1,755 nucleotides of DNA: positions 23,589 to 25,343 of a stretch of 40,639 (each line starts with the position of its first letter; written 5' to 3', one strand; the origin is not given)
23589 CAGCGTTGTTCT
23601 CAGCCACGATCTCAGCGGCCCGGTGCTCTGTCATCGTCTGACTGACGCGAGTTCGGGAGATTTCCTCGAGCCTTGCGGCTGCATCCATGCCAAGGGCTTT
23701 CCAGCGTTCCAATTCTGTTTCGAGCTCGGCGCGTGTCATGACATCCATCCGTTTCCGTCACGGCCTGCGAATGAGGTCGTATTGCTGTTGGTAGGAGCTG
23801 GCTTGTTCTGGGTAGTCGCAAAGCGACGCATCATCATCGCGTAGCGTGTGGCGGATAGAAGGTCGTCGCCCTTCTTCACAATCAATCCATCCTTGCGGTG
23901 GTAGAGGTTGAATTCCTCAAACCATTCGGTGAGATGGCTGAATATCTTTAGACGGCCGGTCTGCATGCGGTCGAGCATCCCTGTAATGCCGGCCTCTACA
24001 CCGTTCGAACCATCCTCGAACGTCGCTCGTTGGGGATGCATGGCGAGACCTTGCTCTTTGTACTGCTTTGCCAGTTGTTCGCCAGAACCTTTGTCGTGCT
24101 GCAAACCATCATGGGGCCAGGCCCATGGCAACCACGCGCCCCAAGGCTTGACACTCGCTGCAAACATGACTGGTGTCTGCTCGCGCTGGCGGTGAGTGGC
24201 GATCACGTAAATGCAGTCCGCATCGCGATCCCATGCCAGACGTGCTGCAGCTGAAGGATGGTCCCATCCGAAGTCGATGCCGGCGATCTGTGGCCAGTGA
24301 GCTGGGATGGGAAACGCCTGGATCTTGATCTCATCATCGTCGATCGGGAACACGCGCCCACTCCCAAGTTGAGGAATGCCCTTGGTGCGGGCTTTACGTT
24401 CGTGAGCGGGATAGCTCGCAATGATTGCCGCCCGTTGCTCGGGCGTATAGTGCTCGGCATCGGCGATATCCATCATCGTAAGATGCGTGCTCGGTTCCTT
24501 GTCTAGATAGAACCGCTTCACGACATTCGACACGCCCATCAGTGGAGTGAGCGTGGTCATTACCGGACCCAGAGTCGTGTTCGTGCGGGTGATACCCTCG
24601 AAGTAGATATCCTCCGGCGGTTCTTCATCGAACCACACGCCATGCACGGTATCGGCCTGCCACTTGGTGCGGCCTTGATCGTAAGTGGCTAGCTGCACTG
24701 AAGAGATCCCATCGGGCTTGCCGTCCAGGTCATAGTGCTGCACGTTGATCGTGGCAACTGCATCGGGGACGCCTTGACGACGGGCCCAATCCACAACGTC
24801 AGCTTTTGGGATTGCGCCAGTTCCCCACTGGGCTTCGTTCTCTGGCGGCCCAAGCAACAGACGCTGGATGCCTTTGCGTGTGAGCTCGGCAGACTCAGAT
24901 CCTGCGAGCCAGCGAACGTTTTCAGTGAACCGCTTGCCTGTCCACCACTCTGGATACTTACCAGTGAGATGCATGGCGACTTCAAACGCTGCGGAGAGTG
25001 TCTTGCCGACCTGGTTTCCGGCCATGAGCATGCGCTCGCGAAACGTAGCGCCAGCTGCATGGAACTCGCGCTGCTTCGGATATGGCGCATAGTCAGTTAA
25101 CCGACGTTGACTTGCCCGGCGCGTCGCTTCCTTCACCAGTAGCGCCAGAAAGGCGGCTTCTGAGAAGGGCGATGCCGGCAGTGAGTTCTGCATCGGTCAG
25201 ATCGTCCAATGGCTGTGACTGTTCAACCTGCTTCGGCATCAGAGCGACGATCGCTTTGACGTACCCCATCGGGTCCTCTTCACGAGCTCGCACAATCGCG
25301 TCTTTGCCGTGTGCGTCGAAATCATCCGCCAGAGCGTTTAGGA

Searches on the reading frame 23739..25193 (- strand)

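Call 30: search_protein_families(library=phrogs, proteins=[window:23739-25193:-], max_evalue=0.00001)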
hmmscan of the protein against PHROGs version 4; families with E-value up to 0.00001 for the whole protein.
window:23739-25193:- (485 aa): 4 families
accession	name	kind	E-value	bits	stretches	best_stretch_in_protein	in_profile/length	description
phrog_31467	-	unknown function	2.3e-41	143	1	36-250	40-254/261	-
phrog_5653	-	head and packaging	3.4e-29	103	1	277-462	6-186/199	terminase large subunit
phrog_2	-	head and packaging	8.5e-29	101.9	1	34-465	263-600/807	terminase large subunit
phrog_30463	-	unknown function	1.1e-21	78.3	1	385-460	1-77/101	-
